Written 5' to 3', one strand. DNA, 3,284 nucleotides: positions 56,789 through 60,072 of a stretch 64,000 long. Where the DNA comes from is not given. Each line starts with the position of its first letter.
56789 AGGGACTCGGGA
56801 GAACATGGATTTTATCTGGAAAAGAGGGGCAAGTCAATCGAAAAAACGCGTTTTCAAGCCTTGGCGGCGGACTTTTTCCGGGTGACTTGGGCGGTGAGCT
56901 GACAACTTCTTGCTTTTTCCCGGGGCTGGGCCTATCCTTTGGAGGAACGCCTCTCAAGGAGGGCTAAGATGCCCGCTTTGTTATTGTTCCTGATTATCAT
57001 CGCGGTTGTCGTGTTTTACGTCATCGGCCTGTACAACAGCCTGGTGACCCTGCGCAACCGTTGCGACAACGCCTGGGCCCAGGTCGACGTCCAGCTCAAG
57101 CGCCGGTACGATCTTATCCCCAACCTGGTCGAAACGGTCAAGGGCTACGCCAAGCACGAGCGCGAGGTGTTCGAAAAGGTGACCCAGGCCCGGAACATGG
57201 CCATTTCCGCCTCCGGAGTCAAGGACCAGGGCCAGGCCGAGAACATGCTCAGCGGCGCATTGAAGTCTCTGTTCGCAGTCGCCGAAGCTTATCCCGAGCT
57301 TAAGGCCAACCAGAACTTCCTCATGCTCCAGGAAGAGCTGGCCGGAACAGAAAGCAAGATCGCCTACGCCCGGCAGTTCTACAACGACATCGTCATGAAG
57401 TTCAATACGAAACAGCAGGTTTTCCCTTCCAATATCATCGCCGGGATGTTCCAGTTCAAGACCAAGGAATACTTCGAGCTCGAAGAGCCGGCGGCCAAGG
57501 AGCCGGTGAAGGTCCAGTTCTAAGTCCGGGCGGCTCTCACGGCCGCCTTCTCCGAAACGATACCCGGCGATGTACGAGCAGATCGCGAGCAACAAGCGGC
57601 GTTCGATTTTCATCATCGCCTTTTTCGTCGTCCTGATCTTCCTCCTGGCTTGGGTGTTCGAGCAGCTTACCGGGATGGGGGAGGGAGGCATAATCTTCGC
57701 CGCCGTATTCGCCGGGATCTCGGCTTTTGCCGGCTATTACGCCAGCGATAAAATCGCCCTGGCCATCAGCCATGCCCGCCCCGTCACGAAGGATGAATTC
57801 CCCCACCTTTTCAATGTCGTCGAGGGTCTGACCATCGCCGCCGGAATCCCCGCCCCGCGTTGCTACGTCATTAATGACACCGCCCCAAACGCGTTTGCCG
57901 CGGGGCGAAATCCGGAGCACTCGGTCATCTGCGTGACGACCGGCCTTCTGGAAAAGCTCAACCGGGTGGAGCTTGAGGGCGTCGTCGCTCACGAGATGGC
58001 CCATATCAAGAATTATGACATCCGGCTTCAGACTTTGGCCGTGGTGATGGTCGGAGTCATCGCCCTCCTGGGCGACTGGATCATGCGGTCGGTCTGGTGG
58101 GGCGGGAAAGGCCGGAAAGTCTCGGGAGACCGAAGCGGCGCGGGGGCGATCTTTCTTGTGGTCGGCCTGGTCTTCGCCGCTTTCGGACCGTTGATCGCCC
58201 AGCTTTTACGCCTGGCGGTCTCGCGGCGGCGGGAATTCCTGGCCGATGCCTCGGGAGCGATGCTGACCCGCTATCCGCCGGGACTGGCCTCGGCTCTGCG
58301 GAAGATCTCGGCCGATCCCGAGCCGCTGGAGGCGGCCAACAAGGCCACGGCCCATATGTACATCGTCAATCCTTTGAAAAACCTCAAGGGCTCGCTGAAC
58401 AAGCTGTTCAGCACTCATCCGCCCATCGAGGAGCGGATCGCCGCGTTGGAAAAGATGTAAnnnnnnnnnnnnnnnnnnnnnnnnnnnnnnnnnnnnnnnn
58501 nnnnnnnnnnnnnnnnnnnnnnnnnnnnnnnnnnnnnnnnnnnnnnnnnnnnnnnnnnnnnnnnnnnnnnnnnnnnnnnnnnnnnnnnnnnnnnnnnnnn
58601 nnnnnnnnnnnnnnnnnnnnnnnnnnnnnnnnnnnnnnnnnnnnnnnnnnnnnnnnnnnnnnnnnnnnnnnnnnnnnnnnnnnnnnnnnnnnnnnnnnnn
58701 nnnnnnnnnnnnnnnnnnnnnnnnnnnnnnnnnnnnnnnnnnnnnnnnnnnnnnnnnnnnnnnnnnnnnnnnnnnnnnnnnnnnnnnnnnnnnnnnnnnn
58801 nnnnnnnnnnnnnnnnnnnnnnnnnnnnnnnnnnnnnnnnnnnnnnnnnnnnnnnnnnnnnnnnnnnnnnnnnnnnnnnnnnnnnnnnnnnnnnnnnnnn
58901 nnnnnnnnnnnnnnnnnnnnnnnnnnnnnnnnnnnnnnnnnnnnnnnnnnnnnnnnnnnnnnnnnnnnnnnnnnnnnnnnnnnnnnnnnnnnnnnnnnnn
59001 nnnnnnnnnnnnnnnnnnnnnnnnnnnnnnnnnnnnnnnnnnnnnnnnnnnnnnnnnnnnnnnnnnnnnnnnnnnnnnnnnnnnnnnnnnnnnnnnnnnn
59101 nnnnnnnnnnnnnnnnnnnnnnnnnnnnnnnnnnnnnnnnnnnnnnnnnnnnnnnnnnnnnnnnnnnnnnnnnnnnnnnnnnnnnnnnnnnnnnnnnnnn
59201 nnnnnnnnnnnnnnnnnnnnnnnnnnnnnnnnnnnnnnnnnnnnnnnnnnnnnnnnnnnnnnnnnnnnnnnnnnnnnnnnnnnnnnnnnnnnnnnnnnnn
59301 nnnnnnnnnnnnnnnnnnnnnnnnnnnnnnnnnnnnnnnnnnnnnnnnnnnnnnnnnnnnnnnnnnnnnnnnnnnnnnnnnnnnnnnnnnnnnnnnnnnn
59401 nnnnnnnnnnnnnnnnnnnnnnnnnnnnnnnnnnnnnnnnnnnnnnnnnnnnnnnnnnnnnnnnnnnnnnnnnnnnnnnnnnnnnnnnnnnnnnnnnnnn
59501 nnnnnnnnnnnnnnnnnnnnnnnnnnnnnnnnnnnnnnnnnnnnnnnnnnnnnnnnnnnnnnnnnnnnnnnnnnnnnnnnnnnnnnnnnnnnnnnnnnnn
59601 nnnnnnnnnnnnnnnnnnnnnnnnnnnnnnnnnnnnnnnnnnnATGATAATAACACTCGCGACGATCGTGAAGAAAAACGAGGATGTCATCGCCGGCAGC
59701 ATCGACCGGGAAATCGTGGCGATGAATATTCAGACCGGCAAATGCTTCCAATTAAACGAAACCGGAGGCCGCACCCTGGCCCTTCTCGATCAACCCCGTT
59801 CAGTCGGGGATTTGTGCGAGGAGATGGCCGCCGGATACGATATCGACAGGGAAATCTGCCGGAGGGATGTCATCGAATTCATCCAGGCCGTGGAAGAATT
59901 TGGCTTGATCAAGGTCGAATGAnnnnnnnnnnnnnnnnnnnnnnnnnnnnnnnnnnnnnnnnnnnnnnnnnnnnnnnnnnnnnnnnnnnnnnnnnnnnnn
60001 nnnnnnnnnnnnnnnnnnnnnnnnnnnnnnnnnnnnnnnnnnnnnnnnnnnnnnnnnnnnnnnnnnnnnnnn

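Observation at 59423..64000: Candidate undescribed RiPP system: stand-alone PqqD RRE + precursor, converging on radical SAM / glycosyltransferase / HPr-kinase-like kinase / cupin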

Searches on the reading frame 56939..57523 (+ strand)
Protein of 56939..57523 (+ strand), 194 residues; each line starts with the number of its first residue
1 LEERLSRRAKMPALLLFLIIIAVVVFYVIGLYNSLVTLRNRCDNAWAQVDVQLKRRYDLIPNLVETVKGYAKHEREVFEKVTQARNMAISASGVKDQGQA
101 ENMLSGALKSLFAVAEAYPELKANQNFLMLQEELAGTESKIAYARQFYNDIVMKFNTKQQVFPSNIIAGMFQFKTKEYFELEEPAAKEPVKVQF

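Call 79: search_protein_families(library=pfam, proteins=[window:56939-57523:+], max_evalue=0.01)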
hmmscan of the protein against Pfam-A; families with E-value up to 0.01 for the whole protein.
window:56939-57523:+ (194 aa): 1 family
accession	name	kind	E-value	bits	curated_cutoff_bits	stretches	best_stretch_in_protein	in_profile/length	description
PF04011.17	LemA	-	2.5e-64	216.1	26.2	1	45-194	1-149/149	LemA family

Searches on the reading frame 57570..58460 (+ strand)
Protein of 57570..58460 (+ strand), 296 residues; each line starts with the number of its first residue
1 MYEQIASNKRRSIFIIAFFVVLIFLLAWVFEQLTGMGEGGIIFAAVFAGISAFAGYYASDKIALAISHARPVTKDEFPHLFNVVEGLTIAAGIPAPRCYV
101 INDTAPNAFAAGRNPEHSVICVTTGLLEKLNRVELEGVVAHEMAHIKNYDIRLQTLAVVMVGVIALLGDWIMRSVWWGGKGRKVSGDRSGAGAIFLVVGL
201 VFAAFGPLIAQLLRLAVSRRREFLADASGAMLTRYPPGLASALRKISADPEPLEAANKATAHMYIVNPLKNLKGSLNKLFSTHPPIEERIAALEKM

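Call 79: search_protein_families(library=pfam, proteins=[window:57570-58460:+], max_evalue=0.01)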
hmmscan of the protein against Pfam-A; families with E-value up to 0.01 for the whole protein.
window:57570-58460:+ (296 aa): 2 families
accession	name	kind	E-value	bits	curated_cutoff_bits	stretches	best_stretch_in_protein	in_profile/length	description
PF01435.24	Peptidase_M48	-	1.4e-31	110.2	20.3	1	78-295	5-184/186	Peptidase family M48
PF05569.17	Peptidase_M56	-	0.00045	19.9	31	1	118-160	176-218/296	BlaR1 peptidase M56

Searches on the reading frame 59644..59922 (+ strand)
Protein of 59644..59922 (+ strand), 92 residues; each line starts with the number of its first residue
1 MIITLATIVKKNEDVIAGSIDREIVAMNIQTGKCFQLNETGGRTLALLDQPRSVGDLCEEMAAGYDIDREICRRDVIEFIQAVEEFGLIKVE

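Call 3: search_protein_families(library=pfam, proteins=[window:59644-59922:+], max_evalue=0.1)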
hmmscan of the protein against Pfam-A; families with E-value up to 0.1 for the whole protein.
window:59644-59922:+ (92 aa): 1 family
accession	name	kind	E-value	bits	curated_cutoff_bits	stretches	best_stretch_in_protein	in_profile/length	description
PF05402.18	PqqD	-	6.1e-18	65.3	23.4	1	23-89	1-67/67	Coenzyme PQQ synthesis protein D (PqqD)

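Call 4: search_protein_families(library=ncbifam, proteins=[window:59644-59922:+], max_evalue=0.1)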
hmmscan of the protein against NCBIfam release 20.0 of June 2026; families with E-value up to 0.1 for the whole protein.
window:59644-59922:+ (92 aa): 8 families
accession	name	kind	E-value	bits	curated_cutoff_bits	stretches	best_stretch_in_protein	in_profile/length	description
NF033536.1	lasso_PqqD_Bac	exception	2.4e-17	62.9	80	1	6-91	3-88/88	lasso peptide biosynthesis PqqD family chaperone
NF033530.1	lasso_PqqD_Strm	exception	3.5e-10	40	70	1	13-89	2-78/78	lasso peptide biosynthesis PqqD family chaperone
TIGR03859.1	PQQ_PqqD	equivalog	5.9e-06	26.1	46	1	32-85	24-76/81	pyrroloquinoline quinone biosynthesis peptide chaperone PqqD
TIGR04353.1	PqqD_rel_X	equivalog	0.00021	22.1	35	1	23-90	4-74/74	HPr-rel-A system PqqD family peptide chaperone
NF050069.2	PqqD_rel_WgkC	exception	0.00027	20.9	110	1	33-83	30-80/103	PqqD family peptide maturation chaperone WgkC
TIGR04302.1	geo_PqqD_fam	equivalog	0.00069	20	100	1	29-90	41-101/102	GeoRSP system PqqD family peptide chaperone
TIGR04248.1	SCM_PqqD_rel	equivalog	0.0069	16.6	100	1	24-91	16-83/84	SynChlorMet cassette protein ScmD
NF002535.0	PRK02079.1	equivalog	0.05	13.4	101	1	35-86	36-86/92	pyrroloquinoline quinone biosynthesis peptide chaperone PqqD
